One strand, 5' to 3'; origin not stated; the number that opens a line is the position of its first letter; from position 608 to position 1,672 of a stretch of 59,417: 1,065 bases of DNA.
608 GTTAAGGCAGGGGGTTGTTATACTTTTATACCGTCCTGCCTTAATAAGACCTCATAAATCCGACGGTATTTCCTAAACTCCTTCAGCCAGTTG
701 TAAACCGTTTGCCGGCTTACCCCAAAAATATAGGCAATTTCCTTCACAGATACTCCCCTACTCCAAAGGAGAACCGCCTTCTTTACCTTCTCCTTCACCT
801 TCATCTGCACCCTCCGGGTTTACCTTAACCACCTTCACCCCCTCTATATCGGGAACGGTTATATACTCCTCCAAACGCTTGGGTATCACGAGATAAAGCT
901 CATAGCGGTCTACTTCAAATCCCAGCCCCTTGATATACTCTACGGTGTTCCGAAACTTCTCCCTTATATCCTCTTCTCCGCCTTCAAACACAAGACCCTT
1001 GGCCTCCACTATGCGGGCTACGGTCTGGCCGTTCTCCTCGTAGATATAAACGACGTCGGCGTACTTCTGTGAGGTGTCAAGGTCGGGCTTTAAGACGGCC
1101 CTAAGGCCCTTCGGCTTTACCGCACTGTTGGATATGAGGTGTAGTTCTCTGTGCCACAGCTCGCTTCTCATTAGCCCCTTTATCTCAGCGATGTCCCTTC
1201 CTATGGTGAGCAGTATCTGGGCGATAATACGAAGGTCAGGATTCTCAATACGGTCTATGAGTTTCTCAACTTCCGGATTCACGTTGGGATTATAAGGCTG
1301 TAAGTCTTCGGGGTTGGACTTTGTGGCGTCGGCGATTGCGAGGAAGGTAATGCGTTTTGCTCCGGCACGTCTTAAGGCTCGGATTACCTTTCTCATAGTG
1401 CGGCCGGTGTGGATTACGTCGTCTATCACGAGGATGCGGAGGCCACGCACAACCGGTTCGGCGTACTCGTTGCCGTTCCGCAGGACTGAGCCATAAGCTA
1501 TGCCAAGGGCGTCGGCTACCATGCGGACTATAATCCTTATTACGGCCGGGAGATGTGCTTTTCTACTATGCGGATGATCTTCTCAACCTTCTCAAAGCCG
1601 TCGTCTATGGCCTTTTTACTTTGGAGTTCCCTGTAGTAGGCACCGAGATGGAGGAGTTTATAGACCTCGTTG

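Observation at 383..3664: tRNA-Ala-flanked accessory island: orphan permuted MTase, triplicated helical module, PRTase/nuclease-like protein and HTH (candidate uncharacterised R-M-like or defence locus)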

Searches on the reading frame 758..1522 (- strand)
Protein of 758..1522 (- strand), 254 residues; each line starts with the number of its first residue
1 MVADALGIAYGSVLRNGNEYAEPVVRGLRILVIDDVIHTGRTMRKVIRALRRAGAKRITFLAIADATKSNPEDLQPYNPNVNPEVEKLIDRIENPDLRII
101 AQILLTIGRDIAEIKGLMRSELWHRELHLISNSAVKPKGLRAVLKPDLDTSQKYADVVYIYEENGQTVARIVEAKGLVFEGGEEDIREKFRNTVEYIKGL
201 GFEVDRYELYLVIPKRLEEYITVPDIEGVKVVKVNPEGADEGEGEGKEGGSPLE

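Call 4: search_protein_families(library=pfam, proteins=[window:758-1522:-], max_evalue=1)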
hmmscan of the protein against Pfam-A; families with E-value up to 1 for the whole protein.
window:758-1522:- (254 aa): 6 families
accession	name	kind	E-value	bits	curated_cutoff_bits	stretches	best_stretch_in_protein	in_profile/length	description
PF00156.33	Pribosyltran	-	2.4e-11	43.6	26.3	1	21-73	81-133/158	Phosphoribosyl transferase domain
PF15609.12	PRTase_2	-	0.00082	19.4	28.8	1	29-70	121-163/188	Phosphoribosyl transferase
PF14681.12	UPRTase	-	0.0016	18.4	27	1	29-67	122-162/206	Uracil phosphoribosyltransferase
PF24984.1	HEAT_EF3_GNC1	-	0.011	16.6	27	1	55-102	36-85/91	Elongation factor 3/GNC1 HEAT repeat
PF02875.26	Mur_ligase_C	-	0.019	16.2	28.4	1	29-89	11-73/127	Mur ligase, glutamate ligase domain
PF06470.18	SMC_hinge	-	0.06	14.2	22.5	1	38-96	36-90/116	SMC proteins Flexible Hinge Domain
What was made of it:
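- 1286..1532 (-): 5'-truncated PRTase remnant, consisting of the PRPP-binding loop and its flanks (aa 1-79 of ORF 758-1522). Homology to the 431-aa form starts at that protein's residue 166, 8 nt after the DUF5618a stop codon. PF00156 positions 81-133 of 158 only (call 4).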

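Call 5: search_protein_families(library=padloc, proteins=[window:758-1522:-], max_evalue=1)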
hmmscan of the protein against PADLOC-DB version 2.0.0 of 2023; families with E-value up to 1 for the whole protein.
window:758-1522:- (254 aa): 5 families
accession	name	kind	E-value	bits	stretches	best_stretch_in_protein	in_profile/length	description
PDLC03962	ShosT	-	4.4e-08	31.3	1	20-84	162-230/237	-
PDLC03928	PsyrT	-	1.1e-05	21.9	1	23-69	641-687/689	-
PDLC02866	DpdF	-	0.0071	14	1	29-64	217-252/255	DpdF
PDLC03012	ShosT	-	0.019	12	1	15-59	314-359/427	-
PDLC02931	PRTase_III-A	-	0.02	12.6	1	29-111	138-224/267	-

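Call 6: search_protein_families(library=ncbifam, proteins=[window:758-1522:-], max_evalue=1)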
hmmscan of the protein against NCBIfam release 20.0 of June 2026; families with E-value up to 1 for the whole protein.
window:758-1522:- (254 aa): 38 families (the best 25 are shown)
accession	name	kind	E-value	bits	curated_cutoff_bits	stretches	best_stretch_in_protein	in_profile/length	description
NF002620.0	PRK02277.1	subfamily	5.1e-07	29.6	115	1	25-66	139-180/201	orotate phosphoribosyltransferase-like protein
NF040646.1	HPT_Archaea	equivalog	9.2e-07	28.6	200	1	17-65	104-152/184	hypoxanthine/guanine phosphoribosyltransferase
NF002635.0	PRK02304.1-4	subfamily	1.1e-06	28.3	146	1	18-64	106-152/188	adenine phosphoribosyltransferase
NF002095.0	PRK00934.1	equivalog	4.9e-06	25.9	296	1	25-63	203-241/287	ribose-phosphate diphosphokinase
TIGR01251.1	ribP_PPkin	subfamily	1.2e-05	24.4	113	1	25-62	208-245/309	ribose-phosphate diphosphokinase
TIGR01367.1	pyrE_Therm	equivalog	3.8e-05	23.4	150.25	1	24-69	102-147/187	orotate phosphoribosyltransferase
NF003549.0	PRK05205.1-5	equivalog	4.1e-05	23.1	138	1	25-65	97-138/182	bifunctional pyr operon transcriptional regulator/uracil phosphoribosyltransferase PyrR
TIGR01203.1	HGPRTase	equivalog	4.5e-05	23.3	150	1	26-69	84-127/167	hypoxanthine phosphoribosyltransferase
TIGR00336.1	pyrE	equivalog_domain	7.2e-05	22.6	106.8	1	25-68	106-149/173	orotate phosphoribosyltransferase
NF005592.0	PRK07322.1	subfamily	8.5e-05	22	143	1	24-68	117-161/180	adenine phosphoribosyltransferase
NF005299.0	PRK06827.1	subfamily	0.00011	21.1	327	1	25-60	263-298/383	phosphoribosylpyrophosphate synthetase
NF006605.0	PRK09162.1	equivalog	0.00013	21.4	181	1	25-69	96-140/183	hypoxanthine-guanine phosphoribosyltransferase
NF009211.0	PRK12560.1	equivalog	0.00018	21.3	188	1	9-57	96-144/187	adenine phosphoribosyltransferase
NF005537.0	PRK07199.1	subfamily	0.00018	20.7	322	1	25-61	209-245/301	ribose-phosphate diphosphokinase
NF006328.0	PRK08558.1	equivalog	0.00019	21.1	184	1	24-63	173-212/238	adenine phosphoribosyltransferase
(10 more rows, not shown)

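Call 10: find_homologous_proteins(query=window:758-1522:-, max_evalue=0.001)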
Query window:758-1522:- (254 aa): 8 proteins with E <= 0.001 among 1176 candidates.
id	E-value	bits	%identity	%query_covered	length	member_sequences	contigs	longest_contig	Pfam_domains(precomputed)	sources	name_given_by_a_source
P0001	6.5e-160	548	100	100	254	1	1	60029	PF00156.34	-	-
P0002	7.6e-134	463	81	93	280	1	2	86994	PF00156.34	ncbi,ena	-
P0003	9.2e-102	358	67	94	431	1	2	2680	PF00156.34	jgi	-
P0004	2.9e-99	350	84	77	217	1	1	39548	-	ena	-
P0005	4.4e-75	270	80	63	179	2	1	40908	-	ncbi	-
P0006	3.6e-40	156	55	65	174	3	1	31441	-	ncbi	-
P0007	4.5e-35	139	52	63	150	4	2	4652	-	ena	-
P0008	1.3e-34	138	51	61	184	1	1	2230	-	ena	-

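Call 13: find_encoding_contigs(protein=P0002, flank=8000, max_places=3)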
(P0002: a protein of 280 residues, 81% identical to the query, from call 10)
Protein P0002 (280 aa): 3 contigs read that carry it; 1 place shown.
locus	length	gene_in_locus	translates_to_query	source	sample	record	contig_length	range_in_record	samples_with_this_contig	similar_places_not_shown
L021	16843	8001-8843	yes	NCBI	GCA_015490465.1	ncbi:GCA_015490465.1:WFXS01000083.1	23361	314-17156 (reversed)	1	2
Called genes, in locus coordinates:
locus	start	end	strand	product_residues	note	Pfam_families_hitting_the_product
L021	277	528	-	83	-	-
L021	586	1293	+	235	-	PF02146:SIR2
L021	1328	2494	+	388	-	PF01875:Memo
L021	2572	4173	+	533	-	PF14559:TPR_19 (faint), PF07719:TPR_2 (faint)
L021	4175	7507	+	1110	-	PF13205:Big_5, PF18962:Por_Secre_tail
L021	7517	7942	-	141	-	PF21818:DUF6884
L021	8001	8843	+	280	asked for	PF00156:Pribosyltran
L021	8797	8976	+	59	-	PF02796:HTH_7 (faint), PF13384:HTH_23, PF13518:HTH_28 (weak), PF13551:HTH_29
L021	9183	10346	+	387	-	PF01551:Peptidase_M23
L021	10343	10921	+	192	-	PF01066:CDP-OH_P_transf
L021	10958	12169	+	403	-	PF00919:UPF0004, PF04055:Radical_SAM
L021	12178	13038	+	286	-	-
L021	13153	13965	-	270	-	PF00892:EamA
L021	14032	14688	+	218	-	PF13534:Fer4_17 (faint), PF14697:Fer4_21 (faint), PF12797:Fer4_2 (faint), PF12838:Fer4_7, PF13187:Fer4_9, PF13237:Fer4_10 (faint), PF13484:Fer4_16 (faint), PF00037:Fer4 (weak)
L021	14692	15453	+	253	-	PF00702:Hydrolase (faint), PF08282:Hydrolase_3, PF05116:S6PP (weak)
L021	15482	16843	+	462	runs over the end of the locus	PF13088:BNR_2, PF02012:BNR (faint), PF21471:Reelin_subrepeat-B (faint)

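Call 14: find_encoding_contigs(protein=P0004, flank=8000, max_places=3)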
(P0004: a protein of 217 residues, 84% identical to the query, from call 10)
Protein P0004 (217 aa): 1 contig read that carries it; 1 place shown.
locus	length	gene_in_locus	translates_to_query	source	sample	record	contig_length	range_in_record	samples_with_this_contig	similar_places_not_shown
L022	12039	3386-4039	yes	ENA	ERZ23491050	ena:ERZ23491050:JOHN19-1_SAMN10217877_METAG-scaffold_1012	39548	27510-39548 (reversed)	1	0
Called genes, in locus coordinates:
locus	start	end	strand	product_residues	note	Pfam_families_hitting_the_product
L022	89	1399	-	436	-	PF03023:MurJ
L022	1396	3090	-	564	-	PF01751:Toprim, PF01131:Topoisom_bac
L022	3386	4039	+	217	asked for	-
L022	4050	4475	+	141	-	-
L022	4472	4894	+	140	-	-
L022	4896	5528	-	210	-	PF00156:Pribosyltran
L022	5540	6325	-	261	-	-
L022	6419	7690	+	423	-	PF02163:Peptidase_M50, PF14685:PDZ_Tricorn (faint), PF13180:PDZ_2, PF00595:PDZ, PF17820:PDZ_6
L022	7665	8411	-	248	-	PF01975:SurE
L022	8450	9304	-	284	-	PF10938:YfdX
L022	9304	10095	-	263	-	PF10938:YfdX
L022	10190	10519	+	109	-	PF23476:DUF7132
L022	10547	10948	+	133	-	PF00903:Glyoxalase, PF13468:Glyoxalase_3 (weak), PF13669:Glyoxalase_4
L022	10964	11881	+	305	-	PF04055:Radical_SAM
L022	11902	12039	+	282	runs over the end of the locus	PF01972:SDH_protease, PF00574:CLP_protease (weak), PF25145:NfeD1b_N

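Call 15: find_encoding_contigs(protein=P0005, flank=8000, max_places=3)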
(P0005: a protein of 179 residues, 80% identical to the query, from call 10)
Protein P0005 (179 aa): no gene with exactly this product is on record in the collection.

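Call 16: find_encoding_contigs(protein=P0006, flank=8000, max_places=3)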
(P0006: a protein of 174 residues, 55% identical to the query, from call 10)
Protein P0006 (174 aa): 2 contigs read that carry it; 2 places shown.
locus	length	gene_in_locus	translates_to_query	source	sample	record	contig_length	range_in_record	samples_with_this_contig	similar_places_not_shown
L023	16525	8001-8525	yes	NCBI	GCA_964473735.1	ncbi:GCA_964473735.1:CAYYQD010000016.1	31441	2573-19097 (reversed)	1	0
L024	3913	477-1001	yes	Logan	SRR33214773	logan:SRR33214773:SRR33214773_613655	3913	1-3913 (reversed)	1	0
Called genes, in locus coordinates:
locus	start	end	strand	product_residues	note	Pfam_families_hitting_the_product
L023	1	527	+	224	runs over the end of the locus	PF00730:HhH-GPD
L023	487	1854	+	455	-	PF01262:AlaDh_PNT_C (weak), PF07992:Pyr_redox_2 (faint), PF01134:GIDA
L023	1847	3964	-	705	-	PF01510:Amidase_2, PF25275:Golvesin_C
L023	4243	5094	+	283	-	PF00389:2-Hacid_dh, PF02826:2-Hacid_dh_C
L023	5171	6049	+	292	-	PF06245:DUF1015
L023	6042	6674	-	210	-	PF00588:SpoU_methylase, PF12105:SpoU_methylas_C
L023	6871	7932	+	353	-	PF00346:Complex1_49kDa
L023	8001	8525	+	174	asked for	-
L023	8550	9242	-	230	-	PF01791:DeoC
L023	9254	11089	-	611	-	PF13623:SurA_N_2, PF13624:SurA_N_3, PF13145:Rotamase_2, PF00639:Rotamase, PF13616:Rotamase_3 (weak), PF13145:Rotamase_2 (weak)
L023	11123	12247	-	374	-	PF01041:DegT_DnrJ_EryC1, PF00155:Aminotran_1_2, PF01053:Cys_Met_Meta_PP (weak)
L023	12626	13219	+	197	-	-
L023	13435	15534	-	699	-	PF19838:LptD_2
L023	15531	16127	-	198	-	-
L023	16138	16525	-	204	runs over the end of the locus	PF02463:SMC_N (faint), PF00005:ABC_tran, PF13304:AAA_21 (faint)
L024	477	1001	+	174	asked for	-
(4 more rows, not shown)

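Call 21: predict_structure(alignment_id=A1)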
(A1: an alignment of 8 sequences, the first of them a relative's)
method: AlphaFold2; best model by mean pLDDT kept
length: 254 residues; sequences in the alignment: 8
mean_pLDDT: 57.7   pTM: 0.48
mean pLDDT of the five models: 57.7, 57.3, 55.8, 53.5, 52.8
residues with pLDDT >= 90: 0; 70-90: 77; 50-70: 87; < 50: 90
segments of 3 or more residues with pLDDT < 50: 1-43, 53-55, 57-83, 238-254
pLDDT, mean of each block of 10 residues (from residue 1): 29 33 38 40 51 48 31 30 58 59 62 61 66 78 66 76 86 72 78 86 86 63 72 58 28 32
secondary structure, 60 per line:
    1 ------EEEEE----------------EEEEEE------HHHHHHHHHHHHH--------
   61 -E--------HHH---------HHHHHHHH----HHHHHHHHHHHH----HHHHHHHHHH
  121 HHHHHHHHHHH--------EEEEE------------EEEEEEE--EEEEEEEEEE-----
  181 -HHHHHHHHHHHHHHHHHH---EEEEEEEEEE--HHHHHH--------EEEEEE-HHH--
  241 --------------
elements in order: E7-11 E28-33 H40-52 H83-90 H95-106 H111-131 E140-144 E157-163 E166-175 H182-199 E203-212 H215-220 E229-234
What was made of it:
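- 1286..1532 (-): AF2 pLDDT is below 50 for residues 1-43 and 57-83 (call 21).
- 758..1285 (-): C-terminal domain (aa 80-254) of a tiny orphan family. It is predicted to have a PD-(D/E)xK restriction-endonuclease-like fold (D156, E173-x-K175), preceded by a variable helical linker. Predicted alpha-beta-beta-beta-alpha-beta topology, pLDDT 60-86 (call 21).
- On Type I phosphoribosyltransferases (PF00156), including ShosT-type and retron-type effectors: AF2 gives low confidence for residues 1-43 and 57-83 (call 21).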

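Call 22: search_protein_families(library=pfam, proteins=[L022:4050-4475:+, L022:4472-4894:+, L022:4896-5528:-, L022:5540-6325:-, L021:7517-7942:-, P0003, L023:6871-7932:+], max_evalue=0.1)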
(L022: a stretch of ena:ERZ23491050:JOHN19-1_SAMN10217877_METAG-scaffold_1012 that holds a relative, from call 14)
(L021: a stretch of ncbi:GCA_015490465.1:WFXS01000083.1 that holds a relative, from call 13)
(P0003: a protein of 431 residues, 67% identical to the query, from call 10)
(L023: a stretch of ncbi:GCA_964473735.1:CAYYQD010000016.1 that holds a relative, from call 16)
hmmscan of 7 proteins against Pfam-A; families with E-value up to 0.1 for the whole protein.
L022:4050-4475:+ (141 aa): 2 families
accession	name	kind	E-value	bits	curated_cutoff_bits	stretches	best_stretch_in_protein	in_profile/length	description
PF03188.21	Cytochrom_B561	-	0.00084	20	23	0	72-118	18-64/137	Eukaryotic cytochrome b561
PF10067.14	DUF2306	-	0.017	15.7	31.6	1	52-133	28-107/147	Predicted membrane protein (DUF2306)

L022:4472-4894:+ (140 aa): 5 families
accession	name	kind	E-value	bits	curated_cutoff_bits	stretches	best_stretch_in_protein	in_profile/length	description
PF09699.15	Paired_CXXCH_1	-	0.00035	20.6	20.6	0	121-133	7-19/41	Doubled CXXCH motif (Paired_CXXCH_1)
PF13442.11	Cytochrome_CBB3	-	0.0017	19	27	0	36-67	6-34/68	Cytochrome C oxidase, cbb3-type, subunit III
PF13620.12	CarboxypepD_reg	-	0.0059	17.4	32.3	1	53-92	3-41/82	Carboxypeptidase regulatory-like domain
PF14522.11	Cytochrome_C7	-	0.015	15.5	24.8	0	36-54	36-54/67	Cytochrome c7 and related cytochrome c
PF18509.6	MCR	-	0.058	13.4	30.4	0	41-52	17-28/30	Magnetochrome domain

L022:4896-5528:- (210 aa): 2 families
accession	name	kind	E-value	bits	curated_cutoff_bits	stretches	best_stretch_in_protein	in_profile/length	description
PF00156.33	Pribosyltran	-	2.6e-15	56.5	26.3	1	14-188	14-151/158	Phosphoribosyl transferase domain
PF14681.12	UPRTase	-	2.5e-05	24.3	27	1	117-175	115-175/206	Uracil phosphoribosyltransferase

L022:5540-6325:- (261 aa): 0 families

L021:7517-7942:- (141 aa): 1 family
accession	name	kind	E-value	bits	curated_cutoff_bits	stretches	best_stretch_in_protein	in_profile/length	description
PF21818.3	DUF6884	-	3.4e-12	47.1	30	1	6-93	3-97/135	Family of unknown function (DUF6884)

P0003 (431 aa): 3 families
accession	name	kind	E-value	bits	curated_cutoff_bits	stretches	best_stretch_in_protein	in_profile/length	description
PF00156.33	Pribosyltran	-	1.6e-11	44.2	26.3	1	188-243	80-135/158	Phosphoribosyl transferase domain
PF14681.12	UPRTase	-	0.0032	17.4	27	1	197-236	122-163/206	Uracil phosphoribosyltransferase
PF15609.12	PRTase_2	-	0.0057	16.7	28.8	1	197-238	121-163/188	Phosphoribosyl transferase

L023:6871-7932:+ (353 aa): 1 family
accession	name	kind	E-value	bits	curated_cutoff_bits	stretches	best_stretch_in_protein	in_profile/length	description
PF00346.24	Complex1_49kDa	-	7e-120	399.6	24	1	83-353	1-271/271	Respiratory-chain NADH dehydrogenase, 49 Kd subunit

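Call 25: fold_search(model_id=the predicted structure, library=pdb)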
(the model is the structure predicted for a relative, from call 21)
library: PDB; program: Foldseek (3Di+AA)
matches with E <= 10: 762; with E <= 0.001: 0
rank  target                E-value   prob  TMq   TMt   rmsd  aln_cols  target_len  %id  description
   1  1fok_A                3.0e-02  0.38  0.24  0.13  13.4       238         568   11  STRUCTURE OF RESTRICTION ENDONUCLEASE FOKI BOUND TO DNA (released 1997-12-03)
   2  9rmx_D                3.4e-02  0.20  0.15  0.15  14.4       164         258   15  CryoEM reconstruction of integrase filament at the lumen of native HIV-1 cores (box size 34.2 nm) (released 2025-12-10)
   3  9a5m_A                3.9e-02  0.72  0.26  0.15  14.5       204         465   13  Integrative model of YDJA-YDIS by crosslinking MS and deep learning (released 2024-09-18)
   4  2ewf                  4.1e-02  0.94  0.22  0.11   5.6        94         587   14  Crystal structure of the site-specific DNA nickase N.BspD6I (released 2006-11-21)
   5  6qnz_B                4.3e-02  0.75  0.27  0.14  10.7       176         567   16  Crystal structure of the site-specific DNA nickase N.BspD6I E418A Mutant (released 2020-03-04)
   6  5liq_A                4.6e-02  0.77  0.27  0.14  11.4       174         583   14  The structure of C160S,C508S,C578S mutant of Nt.BspD6I nicking endonuclease at 0.185 nm resolution . (released 2017-08-02)
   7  7eww_B                4.9e-02  0.66  0.26  0.36  10.3       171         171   10  Crystal structure of Ebinur Lake virus cap snatching endonuclease (N52A mutant) (released 2022-01-26)
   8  2fok_A                5.5e-02  0.30  0.22  0.12  12.2       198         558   15  STRUCTURE OF RESTRICTION ENDONUCLEASE FOKI (released 1998-06-17)
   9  8vx9_A                6.2e-02  0.80  0.29  0.29  11.1       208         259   14  Structure of HamAB apo complex from the Escherichia coli Hachiman defense system (released 2024-03-13)
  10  2p14                  7.3e-02  0.84  0.23  0.29   6.5       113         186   14  Crystal structure of small subunit (R.BspD6I2) of the heterodimeric restriction endonuclease R.BspD6I (released 2008-03-11)
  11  6qnz_A                8.7e-02  0.91  0.23  0.11   5.1        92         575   15  Crystal structure of the site-specific DNA nickase N.BspD6I E418A Mutant (released 2020-03-04)
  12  5lhc_A                8.7e-02  0.60  0.26  0.13  16.6       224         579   12  The structure of D456A mutant of Nt.BspD6I nicking endonuclease at 0.24 nm resolution . (released 2017-08-16)
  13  5liq_B                9.3e-02  0.84  0.22  0.11   5.6        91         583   13  The structure of C160S,C508S,C578S mutant of Nt.BspD6I nicking endonuclease at 0.185 nm resolution . (released 2017-08-02)
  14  7ewz_A                9.8e-02  0.57  0.28  0.37   8.6       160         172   12  Crystal structure of Ebinur Lake virus cap snatching endonuclease (D92A mutant) (released 2022-01-26)
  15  5tgq                  1.4e-01  0.33  0.15  0.17  15.2       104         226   16  Restriction-modification system Type II R.SwaI, DNA free (released 2016-12-21)
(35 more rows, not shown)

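Call 29: find_encoding_contigs(protein=P0003, flank=5000, max_places=3)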
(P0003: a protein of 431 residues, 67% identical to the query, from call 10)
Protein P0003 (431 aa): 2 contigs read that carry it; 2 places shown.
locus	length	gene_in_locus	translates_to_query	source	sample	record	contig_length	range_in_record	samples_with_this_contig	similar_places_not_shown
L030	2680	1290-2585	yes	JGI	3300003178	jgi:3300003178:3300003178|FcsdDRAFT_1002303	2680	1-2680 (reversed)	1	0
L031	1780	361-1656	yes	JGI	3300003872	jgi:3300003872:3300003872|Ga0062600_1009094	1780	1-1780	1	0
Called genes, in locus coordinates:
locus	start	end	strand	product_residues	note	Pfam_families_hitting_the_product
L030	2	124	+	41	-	?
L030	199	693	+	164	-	-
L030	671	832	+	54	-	-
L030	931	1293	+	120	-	-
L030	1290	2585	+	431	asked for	PF00156:Pribosyltran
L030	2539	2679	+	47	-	?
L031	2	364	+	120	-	?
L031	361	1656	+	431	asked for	PF00156:Pribosyltran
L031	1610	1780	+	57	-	?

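Call 55: search_solved_structures(query=P0003, max_evalue=1, show_alignments=2)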
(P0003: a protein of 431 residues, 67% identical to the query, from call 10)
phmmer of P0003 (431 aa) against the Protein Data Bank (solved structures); distinct sequences matched with E-value up to 1: 48.
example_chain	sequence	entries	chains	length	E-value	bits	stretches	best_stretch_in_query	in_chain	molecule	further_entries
6lbp_A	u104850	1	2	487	0.0027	19.9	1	191-228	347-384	Amidophosphoribosyltransferase 2, chloroplastic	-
1ao0_A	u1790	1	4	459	0.0056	18.8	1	191-227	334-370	GLUTAMINE PHOSPHORIBOSYLPYROPHOSPHATE AMIDOTRANSFERASE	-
1gph_1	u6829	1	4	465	0.0056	18.8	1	191-227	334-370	GLUTAMINE PHOSPHORIBOSYL-PYROPHOSPHATE AMIDOTRANSFERASE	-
1vch_A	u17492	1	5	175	0.016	17.3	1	174-231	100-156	Phosphoribosyltransferase-related protein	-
1vdm_A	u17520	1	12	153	0.021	16.9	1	194-232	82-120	purine phosphoribosyltransferase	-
2p1z_A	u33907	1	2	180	0.036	16.1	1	190-234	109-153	Phosphoribosyltransferase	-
4m0k_A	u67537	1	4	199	0.082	15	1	188-228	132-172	Adenine phosphoribosyltransferase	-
5b6h_A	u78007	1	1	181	0.095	14.8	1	188-226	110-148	Adenine phosphoribosyltransferase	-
5zgo_A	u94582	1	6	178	0.1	14.7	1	191-232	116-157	Adenine phosphoribosyltransferase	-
4mb6_A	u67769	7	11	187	0.1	14.7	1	188-226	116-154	Adenine phosphoribosyltransferase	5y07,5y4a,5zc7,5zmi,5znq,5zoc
4s2u_A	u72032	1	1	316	0.11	14.5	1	194-230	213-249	Ribose-phosphate pyrophosphokinase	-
7xmu_A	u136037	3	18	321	0.12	14.5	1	194-230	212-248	Ribose-phosphate pyrophosphokinase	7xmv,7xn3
6fsp_A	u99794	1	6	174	0.12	14.5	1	191-232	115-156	PRPP-binding protein, adenine/guanine phosphoribosyltransferase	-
1u9y_A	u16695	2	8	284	0.12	14.4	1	197-228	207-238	Ribose-phosphate pyrophosphokinase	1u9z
6asv_A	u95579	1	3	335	0.13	14.3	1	194-230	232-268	Ribose-phosphate pyrophosphokinase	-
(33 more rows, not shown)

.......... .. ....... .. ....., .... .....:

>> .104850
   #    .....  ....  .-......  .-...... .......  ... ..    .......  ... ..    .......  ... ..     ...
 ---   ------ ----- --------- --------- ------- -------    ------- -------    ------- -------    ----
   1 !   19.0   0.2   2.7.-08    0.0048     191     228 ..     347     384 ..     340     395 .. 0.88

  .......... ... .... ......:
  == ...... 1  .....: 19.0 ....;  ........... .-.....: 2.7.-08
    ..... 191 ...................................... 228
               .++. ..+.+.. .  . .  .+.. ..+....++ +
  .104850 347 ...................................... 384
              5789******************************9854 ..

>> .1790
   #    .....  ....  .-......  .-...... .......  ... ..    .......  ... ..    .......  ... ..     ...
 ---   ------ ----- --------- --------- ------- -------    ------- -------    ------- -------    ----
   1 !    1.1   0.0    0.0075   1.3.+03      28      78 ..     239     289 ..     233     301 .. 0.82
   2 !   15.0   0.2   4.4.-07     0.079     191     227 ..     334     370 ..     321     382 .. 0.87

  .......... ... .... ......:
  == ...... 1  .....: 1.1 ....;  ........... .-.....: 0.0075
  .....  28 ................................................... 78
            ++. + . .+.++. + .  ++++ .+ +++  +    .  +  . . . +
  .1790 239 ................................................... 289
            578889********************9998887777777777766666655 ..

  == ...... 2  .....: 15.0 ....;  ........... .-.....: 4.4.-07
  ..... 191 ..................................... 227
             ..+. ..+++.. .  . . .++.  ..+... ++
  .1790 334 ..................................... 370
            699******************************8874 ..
